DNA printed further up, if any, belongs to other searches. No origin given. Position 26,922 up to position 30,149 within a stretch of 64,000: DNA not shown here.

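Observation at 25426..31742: Orphan DotA/TraY-like membrane protein flanked by two large unknown proteins in a lower-G+C islet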

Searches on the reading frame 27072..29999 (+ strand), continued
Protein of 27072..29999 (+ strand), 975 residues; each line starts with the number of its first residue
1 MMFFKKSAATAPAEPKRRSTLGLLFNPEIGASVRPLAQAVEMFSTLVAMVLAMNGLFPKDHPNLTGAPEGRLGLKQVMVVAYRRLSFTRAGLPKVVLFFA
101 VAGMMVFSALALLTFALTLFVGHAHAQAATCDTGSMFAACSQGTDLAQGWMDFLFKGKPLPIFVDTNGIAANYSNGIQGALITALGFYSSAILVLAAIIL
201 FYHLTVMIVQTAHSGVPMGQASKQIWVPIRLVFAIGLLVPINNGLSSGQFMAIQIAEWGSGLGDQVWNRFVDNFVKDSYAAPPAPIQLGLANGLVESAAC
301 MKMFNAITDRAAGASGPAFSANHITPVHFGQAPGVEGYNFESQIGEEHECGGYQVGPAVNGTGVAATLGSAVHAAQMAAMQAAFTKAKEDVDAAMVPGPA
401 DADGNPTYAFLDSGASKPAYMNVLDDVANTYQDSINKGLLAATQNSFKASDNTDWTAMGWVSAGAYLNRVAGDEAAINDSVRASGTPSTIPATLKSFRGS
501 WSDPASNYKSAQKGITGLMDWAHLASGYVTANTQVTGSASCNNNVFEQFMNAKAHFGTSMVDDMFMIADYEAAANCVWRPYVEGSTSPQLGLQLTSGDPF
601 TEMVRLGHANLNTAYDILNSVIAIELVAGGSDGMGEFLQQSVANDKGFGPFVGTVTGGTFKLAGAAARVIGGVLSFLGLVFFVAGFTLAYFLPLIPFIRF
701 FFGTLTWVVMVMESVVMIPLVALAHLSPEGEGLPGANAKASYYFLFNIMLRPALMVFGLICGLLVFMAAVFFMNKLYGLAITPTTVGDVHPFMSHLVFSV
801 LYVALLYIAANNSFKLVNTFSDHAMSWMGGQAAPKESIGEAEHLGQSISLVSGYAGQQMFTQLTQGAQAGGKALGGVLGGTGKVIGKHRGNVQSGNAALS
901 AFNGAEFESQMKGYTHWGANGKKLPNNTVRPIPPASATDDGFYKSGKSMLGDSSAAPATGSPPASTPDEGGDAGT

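Call 61: find_encoding_contigs(protein=P0042, flank=10000, max_places=1)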
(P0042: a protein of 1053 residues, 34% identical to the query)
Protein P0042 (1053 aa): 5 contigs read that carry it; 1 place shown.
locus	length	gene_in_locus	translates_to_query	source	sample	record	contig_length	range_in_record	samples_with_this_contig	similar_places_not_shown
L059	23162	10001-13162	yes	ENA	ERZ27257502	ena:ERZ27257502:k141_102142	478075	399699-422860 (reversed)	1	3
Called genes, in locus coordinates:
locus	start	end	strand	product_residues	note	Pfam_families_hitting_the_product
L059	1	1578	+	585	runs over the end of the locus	PF00263:Secretin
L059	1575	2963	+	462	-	PF15780:ASH (faint)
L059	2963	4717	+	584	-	PF00437:T2SSE, PF13481:AAA_25 (faint)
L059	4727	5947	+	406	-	PF00482:T2SSF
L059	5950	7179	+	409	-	-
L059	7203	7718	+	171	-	-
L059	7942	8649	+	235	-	-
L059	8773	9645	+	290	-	PF01063:Aminotran_4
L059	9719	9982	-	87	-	-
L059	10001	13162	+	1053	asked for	-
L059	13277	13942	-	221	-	-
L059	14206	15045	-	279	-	-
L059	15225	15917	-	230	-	PF13302:Acetyltransf_3, PF00583:Acetyltransf_1 (weak), PF13420:Acetyltransf_4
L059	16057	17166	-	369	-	PF00154:RecA_N, PF08423:Rad51, PF06745:ATPase, PF27531:MT3502_N, PF21096:RecA_C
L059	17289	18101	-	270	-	-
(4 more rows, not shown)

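Call 64: search_protein_families(library=ncbifam, proteins=[L048:8113-9954:+, L051:7897-9441:+, L051:9428-10561:+, L051:7436-7870:+, L011:13926-15788:-, L013:8292-9833:+, L008:7901-9850:+, L035:7073-9736:-, L035:18122-19294:+, L024:3669-5687:-], max_evalue=0.01)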
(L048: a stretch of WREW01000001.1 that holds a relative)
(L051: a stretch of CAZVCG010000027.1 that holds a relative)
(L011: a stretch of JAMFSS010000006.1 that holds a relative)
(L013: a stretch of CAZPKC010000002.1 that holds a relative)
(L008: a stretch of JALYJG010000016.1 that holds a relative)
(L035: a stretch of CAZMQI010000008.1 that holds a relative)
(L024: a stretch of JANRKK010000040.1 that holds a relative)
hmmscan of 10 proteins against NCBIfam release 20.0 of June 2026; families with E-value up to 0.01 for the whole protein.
L048:8113-9954:+ (613 aa): 23 families
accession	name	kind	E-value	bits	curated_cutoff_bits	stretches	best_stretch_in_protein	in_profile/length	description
TIGR01389.1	recQ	equivalog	1.2e-239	796.7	640.2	1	16-609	3-587/591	DNA helicase RecQ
NF008279.0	PRK11057.1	equivalog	4e-209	696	1015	1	12-609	11-598/608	ATP-dependent DNA helicase RecQ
TIGR00614.1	recQ_fam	subfamily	3.8e-152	507.4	219.8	1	17-465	2-469/470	RecQ family ATP-dependent DNA helicase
NF041063.1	DpdF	equivalog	2.9e-56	191.5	550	1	20-352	133-493/813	protein DpdF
NF053631.1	RNA_helic_CshA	equivalog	5e-16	58.6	646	1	22-357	17-356/434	degradosome RNA helicase CshA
NF008394.0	PRK11192.1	equivalog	1.3e-13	50.5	507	1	221-345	231-355/441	ATP-dependent RNA helicase SrmB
NF008744.0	PRK11776.1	equivalog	7.3e-13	47.9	524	1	23-362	23-367/460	ATP-dependent RNA helicase DbpA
TIGR04121.1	DEXH_lig_assoc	equivalog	2.6e-12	45.3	850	2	29-191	16-190/804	ligase-associated DNA damage response DEXH box helicase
NF053711.1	RNA_heli_RhlE1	exception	1.3e-11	44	750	1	228-351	235-358/434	RNA helicase RhlE1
NF008642.0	PRK11634.1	equivalog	1.2e-09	37.1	989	1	22-352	24-360/628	DEAD/DEAH family ATP-dependent RNA helicase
TIGR03817.1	DECH_helic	hypoth_equivalog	1e-08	33.9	874.1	2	29-125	39-138/742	helicase/secretion neighborhood putative DEAH-box helicase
NF053636.1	DDHlcsCsdAPsy1082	equivalog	6.3e-08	31.6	890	1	230-333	236-339/512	DEAD/DEAH box helicase CsdA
NF053710.1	RNA_heli_RhlE2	exception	2.2e-06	26.3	925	1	222-354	234-365/635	RNA helicase RhlE2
NF010338.0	PRK13767.1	equivalog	3.6e-06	25.5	849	1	235-330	295-384/877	ATP-dependent helicase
NF003419.0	PRK04837.1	equivalog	1.6e-05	23.9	588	1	223-334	242-353/424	ATP-dependent RNA helicase RhlB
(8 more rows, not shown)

L051:7897-9441:+ (514 aa): 12 families
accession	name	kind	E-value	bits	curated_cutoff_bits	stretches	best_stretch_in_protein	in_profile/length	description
TIGR01307.1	pgm_bpd_ind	equivalog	7e-203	674.7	330.65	1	10-512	2-504/504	2,3-bisphosphoglycerate-independent phosphoglycerate mutase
NF003897.0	PRK05434.1-5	equivalog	1.5e-182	607.7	862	1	7-512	4-511/514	2,3-bisphosphoglycerate-independent phosphoglycerate mutase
TIGR00306.2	apgM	subfamily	1.2e-08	34.4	320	1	384-474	284-367/403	2,3-bisphosphoglycerate-independent phosphoglycerate mutase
NF009049.0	PRK12383.1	equivalog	3.2e-08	32.9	254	1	375-511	270-397/408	phosphopentomutase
NF003104.0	PRK04024.1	equivalog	4.1e-08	32.4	489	1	379-448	283-350/412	2,3-bisphosphoglycerate-independent phosphoglycerate mutase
NF003766.0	PRK05362.1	equivalog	7e-08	31.6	256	1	378-511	265-391/396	phosphopentomutase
TIGR02535.1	hyp_Hser_kinase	hypoth_equivalog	3.1e-06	26.2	446.3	1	390-446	283-342/397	proposed homoserine kinase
NF003242.0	PRK04200.1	equivalog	6.9e-05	21.9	426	1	391-447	283-341/395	cofactor-independent phosphoglycerate mutase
NF010322.0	PRK13759.1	equivalog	0.00021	19.9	481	1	418-513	274-378/486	arylsulfatase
NF038358.1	phophono_PhpG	equivalog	0.0011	17.8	545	1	383-450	300-368/417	CMP-5'-phosphonoformate--3-phosphoglycerate phosphonoformyl transferase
NF045661.1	HdlasePehA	equivalog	0.002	16.8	900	1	418-512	288-389/506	phosphoric/sulfuric ester hydrolase PehA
NF003160.0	PRK04135.1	equivalog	0.0091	14.7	468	0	390-452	286-345/403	2,3-bisphosphoglycerate-independent phosphoglycerate mutase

L051:9428-10561:+ (377 aa): 14 families
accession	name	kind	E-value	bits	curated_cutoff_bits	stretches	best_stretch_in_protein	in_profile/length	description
NF008644.1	PRK11637.1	equivalog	7.4e-15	54.8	270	1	154-374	152-384/385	murein hydrolase activator EnvC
NF040883.1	amid_act_ActS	equivalog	1.6e-13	50.5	375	1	223-369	85-229/242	amidase activator ActS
NF008123.1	PRK10871.1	equivalog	4e-11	42.9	311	1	256-369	247-358/365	murein hydrolase activator NlpD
NF047755.1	LIC_10271_M23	exception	1.9e-10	40.9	180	1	277-370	117-206/207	LIC_10271 family cell wall hydrolase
NF052336.1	PdgHdaseHSB100310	equivalog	7.3e-10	38.7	500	1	255-367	35-148/316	peptidoglycan hydrolase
NF050804.1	CellDivDipMCaul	equivalog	1.7e-09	37.1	900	1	256-362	508-615/634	cell division endopeptidase DipM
NF041208.1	celldiv_DipM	equivalog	2.4e-08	33.6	740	1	254-370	297-414/419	cell division endopeptidase DipM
NF047657.1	CellWlHdaseLepto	equivalog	3.4e-08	33.2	400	1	268-371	120-218/221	hypothetical protein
TIGR02169.1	SMC_prok_A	equivalog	2.4e-06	25.5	729.4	1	25-236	232-444/1165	chromosome segregation protein SMC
TIGR02168.1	SMC_prok_B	equivalog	3e-06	25.3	567.35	1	32-234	317-515/1181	chromosome segregation protein SMC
NF033930.1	pneumo_PspA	exception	7.8e-06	24.9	850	1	28-249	182-386/659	pneumococcal surface protein A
NF052530.1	Heli_ShapePgp3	exception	6e-05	22.3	300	1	247-369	133-260/270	peptidoglycan metallopeptidase Pgp3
NF045487.1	ASRP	equivalog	0.00053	18.7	300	1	30-235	203-408/593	archaea-specific SMC-related protein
TIGR01843.1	type_I_hlyD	subfamily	0.0023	17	208.65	1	153-235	111-189/422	HlyD family type I secretion periplasmic adaptor subunit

L051:7436-7870:+ (144 aa): 9 families
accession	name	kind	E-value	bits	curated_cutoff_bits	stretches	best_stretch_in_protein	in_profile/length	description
NF000989.0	PRK00103.2-3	equivalog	1.4e-45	155.3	169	1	1-143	1-159/160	23S rRNA (pseudouridine(1915)-N(3))-methyltransferase RlmH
NF000988.0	PRK00103.2-2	equivalog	2.5e-45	154.4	199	1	1-144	1-156/156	23S rRNA (pseudouridine(1915)-N(3))-methyltransferase RlmH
NF000991.0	PRK00103.2-5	equivalog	2.8e-40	137.7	216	1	39-143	54-159/160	23S rRNA (pseudouridine(1915)-N(3))-methyltransferase RlmH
NF000986.0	PRK00103.1-4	equivalog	2.5e-38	131.7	141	1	1-143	1-155/156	23S rRNA (pseudouridine(1915)-N(3))-methyltransferase RlmH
NF000985.0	PRK00103.1-3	equivalog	2.7e-33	115.1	172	1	1-143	1-159/159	23S rRNA (pseudouridine(1915)-N(3))-methyltransferase RlmH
TIGR00246.1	tRNA_RlmH_YbeA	equivalog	2.5e-30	105.5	149.7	1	4-143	4-154/155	23S rRNA (pseudouridine(1915)-N(3))-methyltransferase RlmH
NF000990.0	PRK00103.2-4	equivalog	3.5e-25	88.8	207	1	1-143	1-156/157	23S rRNA (pseudouridine(1915)-N(3))-methyltransferase RlmH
NF000984.0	PRK00103.1-1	equivalog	1.2e-24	86.9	242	1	41-144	54-156/156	23S rRNA (pseudouridine(1915)-N(3))-methyltransferase RlmH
NF000987.0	PRK00103.2-1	equivalog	8.1e-12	45.8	210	1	37-143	51-151/151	23S rRNA (pseudouridine(1915)-N(3))-methyltransferase RlmH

L011:13926-15788:- (620 aa): 8 families
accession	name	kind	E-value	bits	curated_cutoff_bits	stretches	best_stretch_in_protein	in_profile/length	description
TIGR04028.1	SBP_KPN_01854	hypoth_equivalog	7.8e-20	70.9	468.5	1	120-385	39-302/509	TIGR04028 family ABC transporter substrate-binding protein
TIGR02294.1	nickel_nikA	equivalog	2.8e-17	62.4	393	1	106-387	33-300/501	nickel ABC transporter substrate-binding protein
NF045468.1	Opp5A_nikA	equivalog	7e-13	47.9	600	2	118-384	52-289/488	nickel ABC transporter substrate-binding protein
NF045467.1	Opp4A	equivalog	1e-09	37.2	650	1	130-390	85-354/556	oligopeptide ABC transporter substrate-binding protein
NF011689.0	PRK15109.1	equivalog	1.9e-08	33.4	560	1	234-388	208-347/547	ABC transporter substrate-binding protein SapA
NF047575.1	opine_bind_CntA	exception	4.1e-06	25.6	800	1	104-267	61-219/535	staphylopine-dependent metal ABC transporter substrate-binding lipoprotein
NF011684.0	PRK15104.1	equivalog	0.00055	18.8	947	0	127-172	86-130/543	oligopeptide ABC transporter substrate-binding protein OppA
NF007287.0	PRK09755.1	equivalog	0.0056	15.6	1098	0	437-565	353-481/535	ABC transporter substrate-binding protein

L013:8292-9833:+ (513 aa): 0 families

L008:7901-9850:+ (649 aa): 24 families
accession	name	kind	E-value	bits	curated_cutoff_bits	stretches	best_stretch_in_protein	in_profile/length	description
TIGR01241.2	FtsH_fam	equivalog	2.6e-264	878.6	600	1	16-594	4-598/598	ATP-dependent zinc metalloprotease FtsH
NF008004.0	PRK10733.1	equivalog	8e-253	840.1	1008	1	5-599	2-594/644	ATP-dependent zinc metalloprotease FtsH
NF003069.1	PRK03992.1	subfamily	2.3e-91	306.8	500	1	147-402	121-377/379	proteasome-activating nucleotidase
TIGR01242.2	TIGR01242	subfamily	1.6e-86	290.6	500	1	148-402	105-360/362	proteasome-activating nucleotidase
TIGR01243.1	CDC48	subfamily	2.1e-76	257.8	802.65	1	151-397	447-692/733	CDC48 family AAA ATPase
NF047747.1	PrtsmActNtasePan2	equivalog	1.8e-75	254.6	700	1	146-398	140-393/397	proteasome-activating nucleotidase Pan2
NF047748.1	PrtsmActNtasePan1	equivalog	1.1e-73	248.6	750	1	143-403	133-395/405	proteasome-activating nucleotidase Pan1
TIGR03689.1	pup_AAA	equivalog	1.1e-42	146.4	504.75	1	146-351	171-390/512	proteasome ATPase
NF041006.2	cell_div_CdvC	equivalog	1.5e-38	132.7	650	1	146-377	92-322/370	cell division protein CdvC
NF042959.1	IteA_antiphage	equivalog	4.7e-34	118.1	510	1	150-410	85-337/367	anti-phage ATPase IteA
NF003229.0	PRK04195.1-5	equivalog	5.3e-10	38.6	280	1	154-263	14-117/413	replication factor C large subunit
TIGR03922.1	T7SS_EccA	equivalog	4.5e-08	32.1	466.65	1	143-290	264-413/557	type VII secretion AAA-ATPase EccA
NF003233.0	PRK04195.2-3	equivalog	3e-07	29.7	471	1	148-262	4-109/504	replication factor C large subunit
NF003230.0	PRK04195.1-6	equivalog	7e-07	28.3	441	1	150-261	7-109/494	replication factor C large subunit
TIGR00390.1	hslU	equivalog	2.1e-06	26.9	362.45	1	189-244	46-103/441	ATP-dependent protease ATPase subunit HslU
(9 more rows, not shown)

L035:7073-9736:- (887 aa): 4 families
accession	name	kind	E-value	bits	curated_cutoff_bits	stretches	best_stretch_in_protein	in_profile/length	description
TIGR00344.1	alaS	equivalog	3.2e-291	968.5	457.05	1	6-864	1-847/847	alanine--tRNA ligase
NF002436.0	PRK01584.1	equivalog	9.5e-156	519.7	529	2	4-430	3-436/595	alanine--tRNA ligase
TIGR03683.1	A-tRNA_syn_arch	equivalog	5e-119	398.9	744.7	3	275-881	330-901/902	alanine--tRNA ligase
NF040865.1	a_tRNA_ed_AlaXM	equivalog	3e-28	99.1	300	1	486-702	23-228/234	alanyl-tRNA editing protein AlaXM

L035:18122-19294:+ (390 aa): 7 families
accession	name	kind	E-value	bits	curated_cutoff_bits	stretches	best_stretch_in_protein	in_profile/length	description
NF001913.0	PRK00696.1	equivalog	3.1e-182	605.8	370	1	1-387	1-387/388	ADP-forming succinate--CoA ligase subunit beta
NF010647.0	PRK14046.1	equivalog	6.8e-173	575.2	604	1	1-388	1-388/392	malate--CoA ligase subunit beta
TIGR01016.1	sucCoAbeta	subfamily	3.8e-167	556.1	375.55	1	1-385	1-385/386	succinate-CoA ligase subunit beta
TIGR02717.1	AcCoA-syn-alpha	equivalog_domain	5.4e-06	25.4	567.15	1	282-369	342-430/447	acetate--CoA ligase alpha subunit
NF045493.1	HydDutCoALig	equivalog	3.1e-05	22.8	1300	1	2-71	484-554/698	4-hydroxybutyrate--CoA ligase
NF010623.0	PRK14016.1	subfamily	0.00089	17.5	877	1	7-58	217-267/871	cyanophycin synthetase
NF045492.1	HydPropCoALig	equivalog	0.0059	15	1300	0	3-123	19-134/700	3-hydroxypropionate--CoA ligase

L024:3669-5687:- (672 aa): 0 families

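Call 91: search_protein_families(library=padloc, proteins=[window:27072-29999:+], max_evalue=0.1)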
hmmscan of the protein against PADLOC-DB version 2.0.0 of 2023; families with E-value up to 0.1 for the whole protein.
window:27072-29999:+ (975 aa): 0 families

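Call 92: search_protein_families(library=phrogs, proteins=[window:27072-29999:+], max_evalue=0.1)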
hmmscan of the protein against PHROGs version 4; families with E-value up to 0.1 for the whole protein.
window:27072-29999:+ (975 aa): 0 families

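Call 105: search_protein_representatives(alignment_id=A2)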
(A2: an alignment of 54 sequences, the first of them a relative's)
Query: 54 sequences, 948 profile positions. Proteins with E-value up to 0.001 (for the whole library): 6419; up to 1e-10: 5649; up to 1e-30: 4167. The best 150 are listed.
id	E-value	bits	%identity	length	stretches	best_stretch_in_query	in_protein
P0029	0.0e+00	1128.8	-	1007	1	4-934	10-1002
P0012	0.0e+00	1125.7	-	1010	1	3-911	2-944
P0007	0.0e+00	1115.1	-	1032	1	1-932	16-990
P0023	0.0e+00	1112.0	-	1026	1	11-938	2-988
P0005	0.0e+00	1104.3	-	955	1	1-889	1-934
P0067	0.0e+00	1091.3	-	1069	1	11-880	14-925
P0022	0.0e+00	1074.3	-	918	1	1-897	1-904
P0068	0.0e+00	1053.6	-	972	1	3-918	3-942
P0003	0.0e+00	1051.3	-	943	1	1-927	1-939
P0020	0.0e+00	1044.5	-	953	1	1-862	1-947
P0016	0.0e+00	1039.9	-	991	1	1-938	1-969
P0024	0.0e+00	1026.3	-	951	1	2-909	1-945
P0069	0.0e+00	1024.4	-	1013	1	1-934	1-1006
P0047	0.0e+00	1019.1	-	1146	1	1-911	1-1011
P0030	0.0e+00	1018.3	-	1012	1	1-908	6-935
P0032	2.1e-297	1006.1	-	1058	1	2-911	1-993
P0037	9.1e-290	980.8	-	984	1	3-880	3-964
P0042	5.5e-289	978.2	-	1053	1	1-891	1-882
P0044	3.2e-288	975.7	-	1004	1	13-935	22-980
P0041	1.1e-280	950.8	-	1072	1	1-923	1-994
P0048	3.3e-273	926.0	-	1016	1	1-945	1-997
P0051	1.5e-251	854.4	-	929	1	1-910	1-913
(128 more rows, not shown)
